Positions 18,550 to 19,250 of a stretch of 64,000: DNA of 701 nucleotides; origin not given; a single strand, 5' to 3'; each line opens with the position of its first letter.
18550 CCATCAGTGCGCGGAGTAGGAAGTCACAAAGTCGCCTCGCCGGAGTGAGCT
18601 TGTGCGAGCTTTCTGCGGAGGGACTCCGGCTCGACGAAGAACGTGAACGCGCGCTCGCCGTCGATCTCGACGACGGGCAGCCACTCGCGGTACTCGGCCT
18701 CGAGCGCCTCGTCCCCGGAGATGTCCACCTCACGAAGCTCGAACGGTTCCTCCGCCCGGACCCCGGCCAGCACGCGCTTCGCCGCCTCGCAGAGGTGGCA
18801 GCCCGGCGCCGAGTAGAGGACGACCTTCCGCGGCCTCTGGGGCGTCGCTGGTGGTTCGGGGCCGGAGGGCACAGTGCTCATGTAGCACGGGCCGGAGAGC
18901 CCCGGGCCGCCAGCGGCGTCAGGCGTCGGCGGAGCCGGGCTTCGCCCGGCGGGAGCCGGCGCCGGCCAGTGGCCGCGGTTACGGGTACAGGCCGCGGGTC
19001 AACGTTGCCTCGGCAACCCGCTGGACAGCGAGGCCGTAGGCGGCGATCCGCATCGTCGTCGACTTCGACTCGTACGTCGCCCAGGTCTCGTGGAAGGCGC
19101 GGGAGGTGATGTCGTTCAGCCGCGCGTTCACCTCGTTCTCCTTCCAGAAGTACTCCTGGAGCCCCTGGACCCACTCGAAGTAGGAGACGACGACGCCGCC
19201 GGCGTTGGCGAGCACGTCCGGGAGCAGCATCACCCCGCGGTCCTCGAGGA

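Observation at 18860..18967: Roughly 108-nt structured GC-rich element present twice, with compensatory base-pair changes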

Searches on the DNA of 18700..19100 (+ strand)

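Call 7: search_rna_families(source=window, start=18700, end=19100, threshold=evalue, max_evalue=10, show_alignments=2)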
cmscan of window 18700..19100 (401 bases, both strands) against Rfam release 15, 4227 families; matches with E-value up to 10: 5.
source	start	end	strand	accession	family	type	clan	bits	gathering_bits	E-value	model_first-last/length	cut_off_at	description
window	19008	19057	-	RF01273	sR34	Gene; snRNA; snoRNA; CD-box;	-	18.2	40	0.5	1-54/54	no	Small nucleolar RNA sR34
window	18828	18867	+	RF03047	RAGATH-16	Gene; sRNA;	-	14.1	65.6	6.9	1-72/72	no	RAGATH-16 RNA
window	18969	19018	+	RF03196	mir-6790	Gene; miRNA;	-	14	78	7.6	1-63/63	no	mir-6790 microRNA precursor family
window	18906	18954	+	RF03006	M23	Gene; sRNA;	-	13.9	41.2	7.6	7-49/53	no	M23 RNA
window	18873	18937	-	RF03045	proV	Gene; sRNA;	-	12.7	88.5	1.5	1-149/149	no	proV RNA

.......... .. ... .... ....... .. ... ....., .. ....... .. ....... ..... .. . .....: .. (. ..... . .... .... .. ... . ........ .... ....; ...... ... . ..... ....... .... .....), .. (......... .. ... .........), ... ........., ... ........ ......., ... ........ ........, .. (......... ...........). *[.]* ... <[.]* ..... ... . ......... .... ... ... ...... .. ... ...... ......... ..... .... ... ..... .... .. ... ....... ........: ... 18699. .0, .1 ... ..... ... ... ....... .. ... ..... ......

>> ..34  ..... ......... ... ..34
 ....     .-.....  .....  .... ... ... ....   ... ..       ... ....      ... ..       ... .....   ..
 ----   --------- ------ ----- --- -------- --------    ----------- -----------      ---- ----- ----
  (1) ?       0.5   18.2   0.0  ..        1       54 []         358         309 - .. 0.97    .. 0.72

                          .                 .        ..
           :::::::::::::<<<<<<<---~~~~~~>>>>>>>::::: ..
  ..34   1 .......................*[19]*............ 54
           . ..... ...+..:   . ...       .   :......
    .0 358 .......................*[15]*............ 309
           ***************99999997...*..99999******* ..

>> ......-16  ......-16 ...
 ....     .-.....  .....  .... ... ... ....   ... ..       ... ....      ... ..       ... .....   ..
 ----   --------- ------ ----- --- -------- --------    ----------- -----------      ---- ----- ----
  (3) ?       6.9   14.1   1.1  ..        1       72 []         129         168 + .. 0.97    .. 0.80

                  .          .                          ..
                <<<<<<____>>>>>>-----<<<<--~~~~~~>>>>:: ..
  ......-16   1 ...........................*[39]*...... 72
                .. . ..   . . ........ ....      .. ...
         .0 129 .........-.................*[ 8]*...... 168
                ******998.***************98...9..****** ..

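Call 22: build_rna_model(alignment_id=A2)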
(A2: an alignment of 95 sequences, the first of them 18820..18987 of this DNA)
Model R1 built from alignment A2 (95 sequences, 231 columns); structure: RNAalifold consensus.
model positions 167; base pairs 54; branch points 1; effective number of sequences 2.1; information 0.59 bits per position. Calibrated on 0.2 Mb of random sequence (short: E-values are rough).
structure used (alignment columns):
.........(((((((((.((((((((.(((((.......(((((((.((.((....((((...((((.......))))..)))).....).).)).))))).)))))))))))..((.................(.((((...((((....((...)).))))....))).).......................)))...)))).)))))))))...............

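Call 23: search_with_rna_model(model_id=R1, source=window, max_evalue=10, show_alignments=3)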
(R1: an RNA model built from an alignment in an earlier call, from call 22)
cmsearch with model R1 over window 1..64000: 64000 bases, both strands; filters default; matches with E-value up to 10: 15.
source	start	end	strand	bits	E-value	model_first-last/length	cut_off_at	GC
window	27339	27506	+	151.6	1.8e-30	1-167/167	no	0.73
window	18820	18988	+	135.3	5e-27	1-167/167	no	0.78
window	23848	23880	-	30.9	6.2e-05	106-138/167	no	0.88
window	27316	27459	-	19.9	0.014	1-167/167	no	0.71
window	44461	44589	-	13.4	0.31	1-167/167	no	0.71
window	52291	52444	+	10.1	1.5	1-167/167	no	0.67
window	34700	34808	+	10.1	1.6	1-167/167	no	0.74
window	55090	55133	+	9.5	2.1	1-167/167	no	0.66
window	52482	52568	-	9.4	2.2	1-167/167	no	0.64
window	55088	55131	-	8.9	2.8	1-167/167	no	0.68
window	4982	5028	-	8.7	3.1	1-167/167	no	0.74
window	20299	20426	+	8.7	3.2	1-167/167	no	0.74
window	18934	18950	-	7.3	6.1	113-129/167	no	0.88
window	22649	22695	-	6.9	7.5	30-91/167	no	0.79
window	23857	23873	+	6.5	8.9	113-129/167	no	0.94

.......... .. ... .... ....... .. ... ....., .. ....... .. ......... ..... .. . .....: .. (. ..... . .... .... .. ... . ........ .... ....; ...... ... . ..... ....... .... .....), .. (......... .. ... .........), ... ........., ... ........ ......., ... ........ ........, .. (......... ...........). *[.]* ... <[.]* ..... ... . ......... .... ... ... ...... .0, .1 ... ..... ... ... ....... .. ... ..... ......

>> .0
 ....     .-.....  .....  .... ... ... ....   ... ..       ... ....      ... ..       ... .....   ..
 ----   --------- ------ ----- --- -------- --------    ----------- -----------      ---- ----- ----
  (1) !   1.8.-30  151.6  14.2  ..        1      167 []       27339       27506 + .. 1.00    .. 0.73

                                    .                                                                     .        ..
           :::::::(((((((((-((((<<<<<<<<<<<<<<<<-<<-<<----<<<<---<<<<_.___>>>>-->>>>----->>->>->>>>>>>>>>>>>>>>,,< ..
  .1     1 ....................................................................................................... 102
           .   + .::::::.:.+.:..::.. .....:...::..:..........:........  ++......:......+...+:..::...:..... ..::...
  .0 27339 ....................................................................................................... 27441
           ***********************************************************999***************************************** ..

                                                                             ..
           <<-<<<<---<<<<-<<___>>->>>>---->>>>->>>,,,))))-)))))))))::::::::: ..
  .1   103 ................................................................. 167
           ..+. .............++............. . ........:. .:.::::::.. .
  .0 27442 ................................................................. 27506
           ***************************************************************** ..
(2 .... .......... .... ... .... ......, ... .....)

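Call 24: search_with_rna_model(model_id=R1, sources=[L001, L002, L003, L004, L005, L006, L007, L008, L009, L010, L011, L012, L013, L014, L015, L016, L017, L018, L019, L020, L021, L022, L023, L024, L025, L026, L027, L028, L029, L030, L031, L032, L033, L034, L035, L036, L037, L038, L039, L040, L041, L042, L043, L044, L045, L046, L047, L048, L049, L050, L051, L052, L053, L054, L055, L056, L057, L058, L059, L060, L061, L062, L063, L064, L065, L066, L067, L068, L069, L070, L071, L072, L073, L074, L075, L076, L077, L078, L079, L080, L081, L082, L083, L084, L085, L086, L087, L088, L089, L090, L091, L092, L093, L094, L095, L096, L097, L098, L099, L100], max_evalue=0.01)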
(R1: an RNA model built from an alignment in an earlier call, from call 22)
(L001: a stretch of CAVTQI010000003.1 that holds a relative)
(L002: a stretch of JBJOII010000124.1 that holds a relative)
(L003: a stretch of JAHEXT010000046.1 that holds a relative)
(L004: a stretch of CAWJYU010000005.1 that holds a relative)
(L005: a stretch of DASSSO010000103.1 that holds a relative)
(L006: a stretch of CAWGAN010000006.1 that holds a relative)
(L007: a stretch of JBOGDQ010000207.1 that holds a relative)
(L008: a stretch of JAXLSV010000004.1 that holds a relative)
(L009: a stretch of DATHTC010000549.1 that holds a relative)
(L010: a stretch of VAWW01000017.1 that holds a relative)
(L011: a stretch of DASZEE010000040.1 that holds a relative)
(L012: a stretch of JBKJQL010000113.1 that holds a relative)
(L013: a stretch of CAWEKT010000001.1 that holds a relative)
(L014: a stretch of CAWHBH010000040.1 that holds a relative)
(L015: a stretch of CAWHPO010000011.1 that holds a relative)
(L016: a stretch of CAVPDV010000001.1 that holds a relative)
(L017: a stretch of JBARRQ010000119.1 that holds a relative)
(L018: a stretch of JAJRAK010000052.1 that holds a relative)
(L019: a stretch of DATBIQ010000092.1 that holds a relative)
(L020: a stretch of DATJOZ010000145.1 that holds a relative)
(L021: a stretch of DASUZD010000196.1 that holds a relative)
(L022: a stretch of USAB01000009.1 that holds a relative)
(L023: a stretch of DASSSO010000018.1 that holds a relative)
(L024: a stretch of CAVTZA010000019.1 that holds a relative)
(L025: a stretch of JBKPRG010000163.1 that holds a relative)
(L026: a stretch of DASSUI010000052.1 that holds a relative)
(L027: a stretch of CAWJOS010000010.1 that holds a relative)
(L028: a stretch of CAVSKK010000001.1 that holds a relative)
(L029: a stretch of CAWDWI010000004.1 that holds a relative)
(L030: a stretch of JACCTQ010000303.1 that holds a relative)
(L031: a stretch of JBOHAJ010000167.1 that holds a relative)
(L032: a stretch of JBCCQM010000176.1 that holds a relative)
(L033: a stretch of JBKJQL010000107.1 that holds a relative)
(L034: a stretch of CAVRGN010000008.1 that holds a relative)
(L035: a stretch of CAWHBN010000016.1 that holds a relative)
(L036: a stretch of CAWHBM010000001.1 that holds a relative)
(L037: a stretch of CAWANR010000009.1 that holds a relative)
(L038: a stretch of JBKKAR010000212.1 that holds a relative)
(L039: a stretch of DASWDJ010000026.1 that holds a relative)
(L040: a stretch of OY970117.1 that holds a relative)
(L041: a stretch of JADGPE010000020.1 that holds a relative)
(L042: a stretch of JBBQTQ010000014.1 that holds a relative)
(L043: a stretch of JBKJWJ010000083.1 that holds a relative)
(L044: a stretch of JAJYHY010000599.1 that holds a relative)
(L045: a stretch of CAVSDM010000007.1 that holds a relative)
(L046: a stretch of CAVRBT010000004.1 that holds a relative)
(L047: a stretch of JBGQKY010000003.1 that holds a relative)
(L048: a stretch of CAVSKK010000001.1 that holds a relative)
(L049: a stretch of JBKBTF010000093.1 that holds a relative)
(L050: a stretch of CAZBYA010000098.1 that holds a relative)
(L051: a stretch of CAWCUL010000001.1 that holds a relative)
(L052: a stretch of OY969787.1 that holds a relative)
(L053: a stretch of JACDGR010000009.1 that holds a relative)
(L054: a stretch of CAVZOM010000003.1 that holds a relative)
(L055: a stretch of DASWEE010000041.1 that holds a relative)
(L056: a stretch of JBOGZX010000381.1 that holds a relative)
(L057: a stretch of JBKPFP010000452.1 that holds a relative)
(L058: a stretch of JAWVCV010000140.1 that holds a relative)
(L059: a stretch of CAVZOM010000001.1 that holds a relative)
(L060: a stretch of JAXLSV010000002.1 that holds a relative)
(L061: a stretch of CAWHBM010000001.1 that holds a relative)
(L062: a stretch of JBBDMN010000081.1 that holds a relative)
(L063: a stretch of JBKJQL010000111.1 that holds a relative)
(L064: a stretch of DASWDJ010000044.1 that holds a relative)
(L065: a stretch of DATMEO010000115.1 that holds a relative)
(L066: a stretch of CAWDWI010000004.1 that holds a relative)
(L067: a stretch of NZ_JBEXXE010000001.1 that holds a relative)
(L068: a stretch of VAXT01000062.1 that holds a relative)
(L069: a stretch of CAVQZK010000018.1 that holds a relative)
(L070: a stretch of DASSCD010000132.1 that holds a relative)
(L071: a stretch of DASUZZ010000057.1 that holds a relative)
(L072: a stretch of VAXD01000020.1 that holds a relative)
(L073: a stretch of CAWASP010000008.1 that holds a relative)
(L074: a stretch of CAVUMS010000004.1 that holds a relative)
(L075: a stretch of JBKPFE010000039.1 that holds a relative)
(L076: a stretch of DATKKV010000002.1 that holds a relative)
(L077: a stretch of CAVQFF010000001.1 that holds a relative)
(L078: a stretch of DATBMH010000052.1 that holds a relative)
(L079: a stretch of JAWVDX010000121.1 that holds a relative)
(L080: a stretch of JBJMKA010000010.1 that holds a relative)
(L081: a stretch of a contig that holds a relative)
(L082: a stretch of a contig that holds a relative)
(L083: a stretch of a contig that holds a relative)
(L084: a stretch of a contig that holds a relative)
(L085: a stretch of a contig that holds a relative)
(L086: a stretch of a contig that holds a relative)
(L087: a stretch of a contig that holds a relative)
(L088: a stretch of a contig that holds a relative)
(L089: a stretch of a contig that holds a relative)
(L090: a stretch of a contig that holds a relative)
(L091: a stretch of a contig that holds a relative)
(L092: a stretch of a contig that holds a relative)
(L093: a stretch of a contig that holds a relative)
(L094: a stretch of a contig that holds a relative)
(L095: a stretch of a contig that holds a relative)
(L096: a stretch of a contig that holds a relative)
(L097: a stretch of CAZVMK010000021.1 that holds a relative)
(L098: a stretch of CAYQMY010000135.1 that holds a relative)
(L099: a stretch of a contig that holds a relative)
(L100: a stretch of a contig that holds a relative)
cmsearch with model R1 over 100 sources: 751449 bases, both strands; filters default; matches with E-value up to 0.01: 94.
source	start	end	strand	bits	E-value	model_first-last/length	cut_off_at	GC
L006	309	474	+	161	2.1e-31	1-167/167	no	0.71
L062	3668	3833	+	158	9.2e-31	1-167/167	no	0.72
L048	2224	2392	-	157.2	1.3e-30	1-167/167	no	0.72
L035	4282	4450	-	154.8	4.5e-30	1-167/167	no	0.72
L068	53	221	+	152.4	1.4e-29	1-167/167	no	0.77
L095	5769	5934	-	151.7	2e-29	1-167/167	no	0.72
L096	6759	6926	-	149.9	4.9e-29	1-167/167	no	0.71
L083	3101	3269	-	149.6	5.5e-29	1-167/167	no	0.78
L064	5579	5747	+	149.5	5.8e-29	1-167/167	no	0.76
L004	1254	1421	-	148.9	7.7e-29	1-167/167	no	0.73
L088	7564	7732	-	148.7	8.7e-29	1-167/167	no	0.73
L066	6805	6971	-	148.7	8.8e-29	1-167/167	no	0.74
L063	2100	2265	-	147.6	1.5e-28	1-167/167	no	0.72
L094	4947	5112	-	147.3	1.7e-28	1-167/167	no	0.75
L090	3697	3865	+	147.2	1.8e-28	1-167/167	no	0.75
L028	5511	5679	+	146.8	2.1e-28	1-167/167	no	0.76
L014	4008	4173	-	146.5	2.6e-28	1-167/167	no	0.73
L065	2827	2994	-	146.3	2.8e-28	1-167/167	no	0.78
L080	2740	2905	+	146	3.2e-28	1-167/167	no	0.77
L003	5923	6088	+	146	3.2e-28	1-167/167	no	0.77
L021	4850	5017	+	145.1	4.9e-28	1-167/167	no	0.78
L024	7227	7392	-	144.6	6.4e-28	1-167/167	no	0.77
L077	1494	1660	+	144.4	6.9e-28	1-167/167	no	0.76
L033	982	1146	+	144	8.6e-28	1-167/167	no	0.71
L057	5292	5460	-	143.9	9e-28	1-167/167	no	0.73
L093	3207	3375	+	143.9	9e-28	1-167/167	no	0.78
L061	4698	4865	+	143.2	1.3e-27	1-167/167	no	0.76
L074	5254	5418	+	142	2.3e-27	1-167/167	no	0.72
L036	2110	2278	+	141.7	2.6e-27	1-167/167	no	0.76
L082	2932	3100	+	141.7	2.6e-27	1-167/167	no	0.73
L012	2010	2175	-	141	3.6e-27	1-167/167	no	0.73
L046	3687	3854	+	140.8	4.1e-27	1-167/167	no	0.79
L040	527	692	-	140.2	5.3e-27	1-167/167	no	0.77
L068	7136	7304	+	139.6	7.3e-27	1-167/167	no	0.78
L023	3317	3482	-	138.9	1e-26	1-167/167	no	0.78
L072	2132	2300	-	138.4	1.3e-26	1-167/167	no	0.78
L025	3779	3944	-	137.6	1.9e-26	1-167/167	no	0.75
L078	2148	2315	-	137.3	2.2e-26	1-167/167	no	0.73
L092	2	168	+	137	2.5e-26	1-167/167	no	0.75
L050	3435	3600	-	136.3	3.5e-26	1-167/167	no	0.78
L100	5962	6129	-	136.3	3.6e-26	1-167/167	no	0.77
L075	4941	5106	+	136.1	4e-26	1-167/167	no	0.75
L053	1945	2110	+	135.8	4.6e-26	1-167/167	no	0.69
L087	1748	1914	+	135.8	4.6e-26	1-167/167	no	0.8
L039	325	493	+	135.6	5e-26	1-167/167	no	0.79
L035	2955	3124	-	135.2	6.1e-26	1-167/167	no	0.74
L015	4330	4495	+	135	6.8e-26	1-167/167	no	0.75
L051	4856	5021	-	134.8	7.4e-26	1-167/167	no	0.75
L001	4136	4301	+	134.5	8.9e-26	1-167/167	no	0.76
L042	6794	6961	+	133.9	1.1e-25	1-167/167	no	0.8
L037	4720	4888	-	133.8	1.2e-25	1-167/167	no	0.77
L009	2985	3152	+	132.1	2.7e-25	1-167/167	no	0.78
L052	243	409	-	131.7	3.5e-25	1-167/167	no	0.82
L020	3695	3861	-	131.6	3.6e-25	1-167/167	no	0.78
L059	1571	1738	-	131.5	3.7e-25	1-167/167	no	0.76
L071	5017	5183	-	130.9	5.1e-25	1-167/167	no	0.8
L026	1375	1543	+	129.9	8.1e-25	1-167/167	no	0.77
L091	5048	5216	+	129.8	8.5e-25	1-167/167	no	0.77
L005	6013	6177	-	129.6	9.6e-25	1-167/167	no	0.75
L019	4336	4501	+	127.3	2.8e-24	1-167/167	no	0.8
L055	2928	3095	-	126.5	4.2e-24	1-167/167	no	0.73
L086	5821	5986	-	125.7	6.5e-24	1-167/167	no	0.72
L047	2466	2633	-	125.4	7.4e-24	1-167/167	no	0.79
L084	6187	6352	-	125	9e-24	1-167/167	no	0.79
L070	777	945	-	124.8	9.6e-24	1-167/167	no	0.76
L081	315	480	+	124.5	1.2e-23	1-167/167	no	0.75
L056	934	1099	+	124.2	1.3e-23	1-167/167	no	0.78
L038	2666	2833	-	123.9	1.5e-23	1-167/167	no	0.79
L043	51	218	-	121.2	5.6e-23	1-167/167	no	0.77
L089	479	646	+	119.6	1.2e-22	1-167/167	no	0.77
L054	382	549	+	119.2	1.5e-22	1-167/167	no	0.73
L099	7593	7759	-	117.9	2.9e-22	1-167/167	no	0.79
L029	4895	5059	+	116.7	5.1e-22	1-167/167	no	0.78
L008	4053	4216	-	114.8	1.3e-21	1-167/167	no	0.79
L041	3536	3702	-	114.8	1.3e-21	1-167/167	no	0.76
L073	7532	7700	+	113.9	2e-21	1-167/167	no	0.83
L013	1162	1330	-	111.9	5.2e-21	1-167/167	no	0.76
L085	2402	2573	-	111.6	6.2e-21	1-167/167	no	0.8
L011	1020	1227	+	101.3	9.3e-19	1-167/167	no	0.76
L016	3143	3310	+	98.5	3.7e-18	1-167/167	no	0.79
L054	2146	2314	+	93.7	3.8e-17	1-167/167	no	0.73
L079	6569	6709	-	81.3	1.6e-14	1-167/167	no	0.73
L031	3296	3421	-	77.1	1.2e-13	21-145/167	no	0.78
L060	1640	1810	-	67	1.7e-11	1-167/167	no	0.73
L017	1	88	-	65.2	4e-11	1-86/167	3'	0.73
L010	1496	1569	-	56.7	2.5e-09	24-97/167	no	0.78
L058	3921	4080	+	50.8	4.6e-08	1-167/167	no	0.74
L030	2174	2347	-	48.9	1.1e-07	1-167/167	no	0.72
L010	1757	1856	-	42.8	2.2e-06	1-167/167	no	0.7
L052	5123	5293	-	32.9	0.00028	1-167/167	no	0.81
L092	3973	4006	-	31.7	0.00048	105-138/167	no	0.82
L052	5033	5101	-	31.4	0.00056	27-94/167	no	0.74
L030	3503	3532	+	29.8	0.0013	107-136/167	no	0.83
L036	4586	4615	-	27.9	0.0031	107-136/167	no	0.87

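Call 35: search_with_rna_model(model_id=R1, sources=[L117, L118, L119, L101, L102, L103, L104, L105, L106, L107, L108, L109, L110, L111, L112, L113, L114, L115, L116], max_evalue=0.1)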
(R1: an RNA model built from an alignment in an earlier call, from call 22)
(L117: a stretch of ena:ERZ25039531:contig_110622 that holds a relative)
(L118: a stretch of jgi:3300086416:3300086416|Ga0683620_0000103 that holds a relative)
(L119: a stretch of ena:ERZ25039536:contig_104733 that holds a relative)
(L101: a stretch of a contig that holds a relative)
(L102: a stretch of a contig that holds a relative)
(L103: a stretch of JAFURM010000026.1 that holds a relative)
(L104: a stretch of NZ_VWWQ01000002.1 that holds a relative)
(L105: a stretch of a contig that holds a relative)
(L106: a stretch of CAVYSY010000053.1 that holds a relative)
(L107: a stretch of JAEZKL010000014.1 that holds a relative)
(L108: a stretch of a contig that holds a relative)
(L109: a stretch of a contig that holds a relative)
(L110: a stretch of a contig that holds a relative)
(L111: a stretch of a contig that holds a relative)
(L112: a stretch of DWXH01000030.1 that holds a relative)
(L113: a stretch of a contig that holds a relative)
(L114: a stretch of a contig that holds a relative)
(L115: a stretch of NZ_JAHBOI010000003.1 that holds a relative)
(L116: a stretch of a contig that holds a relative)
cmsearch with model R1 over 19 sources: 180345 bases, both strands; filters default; matches with E-value up to 0.1: 12.
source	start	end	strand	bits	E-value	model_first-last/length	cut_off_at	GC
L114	102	270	+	147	4.7e-29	1-167/167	no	0.7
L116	4396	4564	-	146.9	5e-29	1-167/167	no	0.77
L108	3890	4058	-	142.5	4.2e-28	1-167/167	no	0.77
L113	562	728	+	142.4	4.4e-28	1-167/167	no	0.79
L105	5785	5950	+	138.9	2.5e-27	1-167/167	no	0.75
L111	6721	6883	+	135.6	1.2e-26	1-167/167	no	0.79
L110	4041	4203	-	133.8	3e-26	1-167/167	no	0.79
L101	1515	1681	-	132.2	6.5e-26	1-167/167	no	0.78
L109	5480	5648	-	124.3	2.9e-24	1-167/167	no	0.8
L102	377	541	-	115.9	1.8e-22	1-167/167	no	0.78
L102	553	723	-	110.5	2.4e-21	1-167/167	no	0.77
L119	10230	10320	+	18.3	0.082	1-167/167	no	0.65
